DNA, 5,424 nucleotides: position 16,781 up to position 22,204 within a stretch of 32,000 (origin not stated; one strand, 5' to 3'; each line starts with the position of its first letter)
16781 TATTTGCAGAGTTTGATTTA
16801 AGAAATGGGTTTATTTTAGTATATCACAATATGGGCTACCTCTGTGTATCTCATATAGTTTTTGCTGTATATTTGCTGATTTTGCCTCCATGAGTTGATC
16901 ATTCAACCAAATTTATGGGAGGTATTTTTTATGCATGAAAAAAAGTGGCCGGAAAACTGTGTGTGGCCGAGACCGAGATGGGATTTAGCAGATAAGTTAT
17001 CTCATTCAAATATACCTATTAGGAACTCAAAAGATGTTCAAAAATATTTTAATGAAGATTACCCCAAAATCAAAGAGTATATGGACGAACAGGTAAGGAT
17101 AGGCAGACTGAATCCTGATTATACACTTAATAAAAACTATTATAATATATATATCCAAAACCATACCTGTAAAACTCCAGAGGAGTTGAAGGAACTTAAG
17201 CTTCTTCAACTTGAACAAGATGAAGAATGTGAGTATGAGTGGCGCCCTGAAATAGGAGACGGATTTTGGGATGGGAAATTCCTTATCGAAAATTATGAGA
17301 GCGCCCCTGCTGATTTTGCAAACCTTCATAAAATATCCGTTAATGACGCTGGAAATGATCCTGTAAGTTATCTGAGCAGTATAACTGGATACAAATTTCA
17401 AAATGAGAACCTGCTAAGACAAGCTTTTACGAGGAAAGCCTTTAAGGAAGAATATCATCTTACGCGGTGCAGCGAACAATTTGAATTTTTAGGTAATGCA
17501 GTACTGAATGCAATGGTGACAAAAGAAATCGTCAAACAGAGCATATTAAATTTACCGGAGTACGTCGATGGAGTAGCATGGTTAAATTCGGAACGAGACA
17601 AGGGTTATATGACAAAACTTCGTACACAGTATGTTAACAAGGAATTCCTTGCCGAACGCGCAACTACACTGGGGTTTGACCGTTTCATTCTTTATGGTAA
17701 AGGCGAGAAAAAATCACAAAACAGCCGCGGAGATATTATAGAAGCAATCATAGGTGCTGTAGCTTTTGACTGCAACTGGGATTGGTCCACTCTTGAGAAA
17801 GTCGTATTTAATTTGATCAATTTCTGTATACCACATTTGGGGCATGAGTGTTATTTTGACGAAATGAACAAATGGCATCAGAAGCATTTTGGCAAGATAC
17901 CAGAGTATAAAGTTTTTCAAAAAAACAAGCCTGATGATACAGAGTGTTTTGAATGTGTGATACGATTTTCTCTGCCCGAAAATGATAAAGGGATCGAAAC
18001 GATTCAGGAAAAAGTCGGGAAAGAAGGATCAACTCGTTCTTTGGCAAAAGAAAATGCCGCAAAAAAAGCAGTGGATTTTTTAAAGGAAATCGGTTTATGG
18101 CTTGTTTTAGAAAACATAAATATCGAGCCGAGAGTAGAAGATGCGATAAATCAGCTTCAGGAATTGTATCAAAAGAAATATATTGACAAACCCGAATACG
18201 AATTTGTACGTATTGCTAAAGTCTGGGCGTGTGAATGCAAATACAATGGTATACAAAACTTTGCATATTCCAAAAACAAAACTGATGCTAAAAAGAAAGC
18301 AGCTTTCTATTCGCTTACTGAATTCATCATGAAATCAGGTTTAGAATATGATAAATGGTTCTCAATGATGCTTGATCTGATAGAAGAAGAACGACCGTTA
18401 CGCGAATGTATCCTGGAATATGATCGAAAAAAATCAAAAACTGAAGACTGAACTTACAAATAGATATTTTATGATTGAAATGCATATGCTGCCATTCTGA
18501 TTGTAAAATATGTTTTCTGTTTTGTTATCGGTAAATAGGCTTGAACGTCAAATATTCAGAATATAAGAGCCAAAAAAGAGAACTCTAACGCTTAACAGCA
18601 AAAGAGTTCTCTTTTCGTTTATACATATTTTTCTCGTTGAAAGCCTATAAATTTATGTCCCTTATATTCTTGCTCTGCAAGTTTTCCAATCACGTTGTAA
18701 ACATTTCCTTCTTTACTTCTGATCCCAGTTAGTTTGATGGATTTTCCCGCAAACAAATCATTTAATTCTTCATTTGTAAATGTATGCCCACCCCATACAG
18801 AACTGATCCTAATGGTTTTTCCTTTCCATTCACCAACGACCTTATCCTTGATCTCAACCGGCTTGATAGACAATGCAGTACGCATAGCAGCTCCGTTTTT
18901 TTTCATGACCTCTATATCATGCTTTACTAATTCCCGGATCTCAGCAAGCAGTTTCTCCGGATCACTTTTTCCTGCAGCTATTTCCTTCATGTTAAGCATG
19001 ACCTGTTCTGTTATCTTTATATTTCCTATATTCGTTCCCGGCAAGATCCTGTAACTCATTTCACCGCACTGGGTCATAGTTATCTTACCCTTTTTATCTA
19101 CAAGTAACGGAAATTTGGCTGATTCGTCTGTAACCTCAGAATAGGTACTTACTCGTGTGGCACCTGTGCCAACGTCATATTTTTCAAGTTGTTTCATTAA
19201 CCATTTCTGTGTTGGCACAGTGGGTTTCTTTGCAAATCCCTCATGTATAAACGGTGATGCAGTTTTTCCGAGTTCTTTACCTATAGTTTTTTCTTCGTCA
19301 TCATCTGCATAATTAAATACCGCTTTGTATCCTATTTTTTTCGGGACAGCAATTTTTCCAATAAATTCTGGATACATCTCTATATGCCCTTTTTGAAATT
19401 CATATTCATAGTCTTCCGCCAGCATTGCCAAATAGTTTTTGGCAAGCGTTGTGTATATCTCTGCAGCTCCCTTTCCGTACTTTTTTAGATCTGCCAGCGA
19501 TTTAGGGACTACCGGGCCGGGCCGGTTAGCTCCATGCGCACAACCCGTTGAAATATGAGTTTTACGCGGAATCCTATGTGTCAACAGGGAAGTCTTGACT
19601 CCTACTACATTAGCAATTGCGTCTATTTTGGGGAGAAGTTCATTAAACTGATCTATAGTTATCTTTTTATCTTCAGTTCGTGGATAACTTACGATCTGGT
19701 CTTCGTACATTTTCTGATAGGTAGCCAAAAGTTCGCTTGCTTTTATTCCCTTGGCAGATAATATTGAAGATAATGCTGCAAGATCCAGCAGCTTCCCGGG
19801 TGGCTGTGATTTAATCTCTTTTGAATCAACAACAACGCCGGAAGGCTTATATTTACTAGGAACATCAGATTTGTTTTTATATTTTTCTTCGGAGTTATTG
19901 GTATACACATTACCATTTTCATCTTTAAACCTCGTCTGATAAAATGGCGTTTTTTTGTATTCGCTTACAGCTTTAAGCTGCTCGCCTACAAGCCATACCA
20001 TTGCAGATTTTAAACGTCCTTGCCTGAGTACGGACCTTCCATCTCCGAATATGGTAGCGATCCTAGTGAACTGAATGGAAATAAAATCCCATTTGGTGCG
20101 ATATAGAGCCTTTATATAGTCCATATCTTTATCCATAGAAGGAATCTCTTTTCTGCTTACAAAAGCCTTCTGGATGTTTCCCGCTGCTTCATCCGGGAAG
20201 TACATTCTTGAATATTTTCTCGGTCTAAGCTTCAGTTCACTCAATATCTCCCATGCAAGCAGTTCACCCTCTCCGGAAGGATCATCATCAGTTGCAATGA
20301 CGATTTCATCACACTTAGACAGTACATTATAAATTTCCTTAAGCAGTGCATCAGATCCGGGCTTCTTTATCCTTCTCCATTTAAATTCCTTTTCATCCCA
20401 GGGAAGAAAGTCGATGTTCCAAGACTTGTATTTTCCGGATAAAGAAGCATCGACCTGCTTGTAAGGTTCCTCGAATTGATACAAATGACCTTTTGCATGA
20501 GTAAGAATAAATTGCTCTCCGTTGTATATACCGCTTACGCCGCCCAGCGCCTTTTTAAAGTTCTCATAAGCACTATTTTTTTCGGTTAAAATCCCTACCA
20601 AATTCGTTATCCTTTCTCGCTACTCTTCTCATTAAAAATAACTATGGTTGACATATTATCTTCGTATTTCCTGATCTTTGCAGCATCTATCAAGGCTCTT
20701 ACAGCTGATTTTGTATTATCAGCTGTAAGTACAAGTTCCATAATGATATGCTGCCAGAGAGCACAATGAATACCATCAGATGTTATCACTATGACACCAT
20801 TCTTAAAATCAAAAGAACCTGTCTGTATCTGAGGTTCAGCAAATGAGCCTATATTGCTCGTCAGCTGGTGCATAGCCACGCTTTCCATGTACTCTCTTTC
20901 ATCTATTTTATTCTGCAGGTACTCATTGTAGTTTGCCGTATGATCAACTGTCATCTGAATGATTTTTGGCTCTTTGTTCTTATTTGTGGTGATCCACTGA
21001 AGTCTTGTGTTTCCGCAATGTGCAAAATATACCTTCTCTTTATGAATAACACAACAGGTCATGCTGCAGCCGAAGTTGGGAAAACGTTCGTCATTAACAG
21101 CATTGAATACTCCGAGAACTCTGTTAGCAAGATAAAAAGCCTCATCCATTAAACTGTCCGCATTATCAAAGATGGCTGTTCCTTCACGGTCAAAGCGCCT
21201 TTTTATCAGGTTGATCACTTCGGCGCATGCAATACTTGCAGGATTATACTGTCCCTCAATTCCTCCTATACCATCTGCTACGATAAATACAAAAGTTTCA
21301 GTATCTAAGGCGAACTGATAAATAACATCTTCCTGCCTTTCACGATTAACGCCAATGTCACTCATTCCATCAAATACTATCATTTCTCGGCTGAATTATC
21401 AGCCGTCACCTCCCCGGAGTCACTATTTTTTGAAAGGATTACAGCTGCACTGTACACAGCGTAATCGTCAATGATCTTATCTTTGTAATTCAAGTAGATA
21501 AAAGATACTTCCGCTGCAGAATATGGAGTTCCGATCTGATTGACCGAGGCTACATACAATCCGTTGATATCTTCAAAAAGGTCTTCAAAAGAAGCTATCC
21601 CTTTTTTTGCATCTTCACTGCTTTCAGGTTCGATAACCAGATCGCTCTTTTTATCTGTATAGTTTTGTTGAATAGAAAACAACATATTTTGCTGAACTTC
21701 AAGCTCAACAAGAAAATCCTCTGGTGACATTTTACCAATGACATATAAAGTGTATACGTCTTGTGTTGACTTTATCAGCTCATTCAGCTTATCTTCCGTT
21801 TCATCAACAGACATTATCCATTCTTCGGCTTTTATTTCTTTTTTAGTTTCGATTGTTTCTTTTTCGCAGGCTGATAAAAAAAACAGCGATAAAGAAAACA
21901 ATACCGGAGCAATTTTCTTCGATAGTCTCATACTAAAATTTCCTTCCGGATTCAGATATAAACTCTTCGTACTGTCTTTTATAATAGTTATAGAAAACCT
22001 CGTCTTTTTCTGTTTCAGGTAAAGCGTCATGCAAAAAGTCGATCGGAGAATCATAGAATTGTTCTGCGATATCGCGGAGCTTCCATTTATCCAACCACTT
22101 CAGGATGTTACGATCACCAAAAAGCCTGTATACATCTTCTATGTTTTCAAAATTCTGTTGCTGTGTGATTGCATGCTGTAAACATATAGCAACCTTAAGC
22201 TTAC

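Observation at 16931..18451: An RNase III-family protein has a signature Asp-to-Asn change, two dsRBD-like modules and a novel N-terminal domain of about 175 aa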

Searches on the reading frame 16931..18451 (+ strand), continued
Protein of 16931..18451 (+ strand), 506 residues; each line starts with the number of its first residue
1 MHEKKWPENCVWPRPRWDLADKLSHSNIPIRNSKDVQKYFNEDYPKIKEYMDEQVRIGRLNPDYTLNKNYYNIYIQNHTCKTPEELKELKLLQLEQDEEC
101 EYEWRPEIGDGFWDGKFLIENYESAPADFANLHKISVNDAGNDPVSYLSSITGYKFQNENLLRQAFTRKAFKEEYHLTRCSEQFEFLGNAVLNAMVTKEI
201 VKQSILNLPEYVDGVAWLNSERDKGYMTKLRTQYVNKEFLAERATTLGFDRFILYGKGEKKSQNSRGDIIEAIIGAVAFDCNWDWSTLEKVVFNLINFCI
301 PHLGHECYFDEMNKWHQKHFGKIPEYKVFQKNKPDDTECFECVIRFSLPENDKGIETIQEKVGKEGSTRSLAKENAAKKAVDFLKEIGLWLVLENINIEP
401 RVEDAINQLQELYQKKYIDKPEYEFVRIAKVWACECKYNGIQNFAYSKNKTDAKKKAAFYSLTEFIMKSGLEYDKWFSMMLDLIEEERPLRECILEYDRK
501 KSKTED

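Call 90: find_encoding_contigs(protein=P0012, flank=8000, max_places=2)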
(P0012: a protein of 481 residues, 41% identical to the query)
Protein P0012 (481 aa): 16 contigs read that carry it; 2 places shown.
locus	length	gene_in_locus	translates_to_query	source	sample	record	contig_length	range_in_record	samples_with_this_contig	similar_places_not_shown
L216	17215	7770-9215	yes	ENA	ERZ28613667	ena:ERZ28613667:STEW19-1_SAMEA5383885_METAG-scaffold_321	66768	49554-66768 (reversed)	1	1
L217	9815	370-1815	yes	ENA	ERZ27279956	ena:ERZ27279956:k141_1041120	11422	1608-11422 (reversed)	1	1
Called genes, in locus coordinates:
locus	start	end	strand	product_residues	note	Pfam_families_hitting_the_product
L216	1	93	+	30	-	?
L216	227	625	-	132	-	PF01850:PIN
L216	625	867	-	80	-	PF04014:MazE_antitoxin (faint)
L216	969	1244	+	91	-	-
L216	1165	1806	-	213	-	PF01381:HTH_3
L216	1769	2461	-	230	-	PF13151:DUF3990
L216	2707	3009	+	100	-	-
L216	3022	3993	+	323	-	PF02275:CBAH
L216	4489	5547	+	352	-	PF02463:SMC_N (faint), PF11398:DUF2813 (faint), PF13175:AAA_15, PF13476:AAA_23 (weak), PF13304:AAA_21, PF13175:AAA_15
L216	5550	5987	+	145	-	PF11536:DUF3226 (weak)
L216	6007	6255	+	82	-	-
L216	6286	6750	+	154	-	-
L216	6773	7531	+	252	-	-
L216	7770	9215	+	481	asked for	PF14622:Ribonucleas_3_3, PF00636:Ribonuclease_3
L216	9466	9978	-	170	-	-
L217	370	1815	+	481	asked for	PF14622:Ribonucleas_3_3, PF00636:Ribonuclease_3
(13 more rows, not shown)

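Call 91: find_encoding_contigs(protein=P0100, flank=8000, max_places=1)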
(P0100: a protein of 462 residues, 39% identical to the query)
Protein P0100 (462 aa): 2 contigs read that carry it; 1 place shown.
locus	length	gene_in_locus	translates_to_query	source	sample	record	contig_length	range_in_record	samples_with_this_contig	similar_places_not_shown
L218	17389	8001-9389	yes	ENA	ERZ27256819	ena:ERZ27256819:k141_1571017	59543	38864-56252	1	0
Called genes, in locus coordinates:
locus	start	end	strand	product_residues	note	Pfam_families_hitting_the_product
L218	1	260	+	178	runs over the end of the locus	PF01613:Flavin_Reduct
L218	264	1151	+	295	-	PF00293:NUDIX, PF00583:Acetyltransf_1, PF13508:Acetyltransf_7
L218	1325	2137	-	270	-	-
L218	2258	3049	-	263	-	PF00149:Metallophos, PF12850:Metallophos_2 (faint)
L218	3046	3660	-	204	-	PF00929:RNase_T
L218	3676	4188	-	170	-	PF08220:HTH_DeoR (faint)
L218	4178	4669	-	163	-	PF02567:PhzC-PhzF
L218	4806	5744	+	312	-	-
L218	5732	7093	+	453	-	PF00753:Lactamase_B, PF12706:Lactamase_B_2, PF07521:RMMBL (weak)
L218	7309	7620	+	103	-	PF13443:HTH_26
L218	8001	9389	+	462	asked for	PF14622:Ribonucleas_3_3, PF00636:Ribonuclease_3, PF00035:dsrm (weak)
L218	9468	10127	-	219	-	PF13384:HTH_23 (weak)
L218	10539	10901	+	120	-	-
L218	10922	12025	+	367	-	PF01555:N6_N4_Mtase (faint)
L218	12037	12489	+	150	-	-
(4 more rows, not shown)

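Call 99: list_cluster_members(proteins=[P0070, P0087, P0107, P0119, P0001, P0002])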
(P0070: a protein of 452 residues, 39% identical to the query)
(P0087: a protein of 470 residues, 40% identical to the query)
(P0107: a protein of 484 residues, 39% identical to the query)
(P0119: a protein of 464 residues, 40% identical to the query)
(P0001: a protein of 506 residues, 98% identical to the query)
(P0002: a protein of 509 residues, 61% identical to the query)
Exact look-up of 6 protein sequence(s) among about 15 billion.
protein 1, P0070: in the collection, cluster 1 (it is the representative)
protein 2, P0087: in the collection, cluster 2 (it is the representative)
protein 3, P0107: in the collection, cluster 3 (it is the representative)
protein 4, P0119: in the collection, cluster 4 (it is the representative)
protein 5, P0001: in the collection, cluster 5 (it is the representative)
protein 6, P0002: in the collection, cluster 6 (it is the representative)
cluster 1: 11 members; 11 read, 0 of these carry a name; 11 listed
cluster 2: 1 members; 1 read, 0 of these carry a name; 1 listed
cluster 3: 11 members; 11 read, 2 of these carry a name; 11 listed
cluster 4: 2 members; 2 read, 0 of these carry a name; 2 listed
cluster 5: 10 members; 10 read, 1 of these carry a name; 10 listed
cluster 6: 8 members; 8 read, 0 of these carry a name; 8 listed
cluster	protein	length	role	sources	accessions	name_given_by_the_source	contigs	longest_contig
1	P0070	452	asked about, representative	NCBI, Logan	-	-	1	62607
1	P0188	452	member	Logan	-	-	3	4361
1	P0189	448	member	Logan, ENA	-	-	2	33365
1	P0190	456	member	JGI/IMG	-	-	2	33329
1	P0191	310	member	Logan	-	-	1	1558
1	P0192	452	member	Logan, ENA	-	-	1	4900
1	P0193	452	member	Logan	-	-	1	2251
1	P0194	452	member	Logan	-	-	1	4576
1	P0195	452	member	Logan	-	-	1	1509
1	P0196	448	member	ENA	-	-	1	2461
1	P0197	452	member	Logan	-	-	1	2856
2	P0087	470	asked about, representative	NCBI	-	-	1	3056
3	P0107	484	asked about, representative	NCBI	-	-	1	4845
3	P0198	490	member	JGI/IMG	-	ribonuclease-3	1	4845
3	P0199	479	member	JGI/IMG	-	ribonuclease-3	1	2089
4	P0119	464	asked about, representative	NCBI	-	-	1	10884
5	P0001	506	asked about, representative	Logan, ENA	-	-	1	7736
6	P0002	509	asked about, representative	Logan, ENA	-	-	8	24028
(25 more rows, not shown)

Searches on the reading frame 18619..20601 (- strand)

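Call 6: search_protein_families(library=pfam, proteins=[window:18619-20601:-], max_evalue=0.001)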
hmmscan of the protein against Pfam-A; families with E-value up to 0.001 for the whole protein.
window:18619-20601:- (660 aa): 2 families
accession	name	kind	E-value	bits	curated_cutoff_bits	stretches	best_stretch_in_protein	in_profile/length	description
PF01131.25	Topoisom_bac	-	4.2e-34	118.7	35.1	1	165-552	10-410/411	DNA topoisomerase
PF01751.28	Toprim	-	1.5e-09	38.3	23.1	1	4-135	3-93/96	Toprim domain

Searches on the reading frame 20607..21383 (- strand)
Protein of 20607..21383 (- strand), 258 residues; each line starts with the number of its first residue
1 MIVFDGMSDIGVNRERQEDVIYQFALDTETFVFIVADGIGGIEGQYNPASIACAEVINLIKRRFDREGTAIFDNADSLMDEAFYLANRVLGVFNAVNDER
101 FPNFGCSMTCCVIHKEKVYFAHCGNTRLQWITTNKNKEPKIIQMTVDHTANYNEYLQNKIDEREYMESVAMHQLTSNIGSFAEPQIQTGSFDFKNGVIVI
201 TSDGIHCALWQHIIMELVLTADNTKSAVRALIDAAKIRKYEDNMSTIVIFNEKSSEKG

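Call 7: search_protein_families(library=pfam, proteins=[window:20607-21383:-], max_evalue=0.001)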
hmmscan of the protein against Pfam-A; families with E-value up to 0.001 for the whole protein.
window:20607-21383:- (258 aa): 2 families
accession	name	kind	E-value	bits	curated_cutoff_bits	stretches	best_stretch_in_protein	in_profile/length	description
PF00481.26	PP2C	-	5.4e-07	30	20.3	1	31-151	35-143/255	Protein phosphatase 2C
PF13672.11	PP2C_2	-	8e-06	26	24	1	17-206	12-175/209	Protein phosphatase 2C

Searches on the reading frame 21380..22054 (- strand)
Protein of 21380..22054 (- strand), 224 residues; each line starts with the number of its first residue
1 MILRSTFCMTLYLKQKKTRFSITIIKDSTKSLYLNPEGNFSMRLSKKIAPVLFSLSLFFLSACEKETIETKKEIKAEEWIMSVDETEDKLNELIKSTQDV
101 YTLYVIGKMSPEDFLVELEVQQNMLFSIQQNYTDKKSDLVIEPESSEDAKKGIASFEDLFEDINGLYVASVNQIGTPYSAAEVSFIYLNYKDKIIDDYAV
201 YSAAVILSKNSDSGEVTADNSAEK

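Call 7: search_protein_families(library=pfam, proteins=[window:21380-22054:-], max_evalue=0.001)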
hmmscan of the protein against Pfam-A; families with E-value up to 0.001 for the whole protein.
window:21380-22054:- (224 aa): 0 families

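Call 23: search_protein_families(library=phrogs, proteins=[window:21380-22054:-], max_evalue=0.001)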
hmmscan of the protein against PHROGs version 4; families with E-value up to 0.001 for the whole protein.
window:21380-22054:- (224 aa): 0 families

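Call 24: search_protein_families(library=padloc, proteins=[window:21380-22054:-], max_evalue=0.001)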
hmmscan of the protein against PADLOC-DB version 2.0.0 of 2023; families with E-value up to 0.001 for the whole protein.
window:21380-22054:- (224 aa): 1 family
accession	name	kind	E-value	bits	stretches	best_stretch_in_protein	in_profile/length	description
PDLC03549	REase_II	-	0.00023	18.3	1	68-142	1-72/414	Type II restriction enzyme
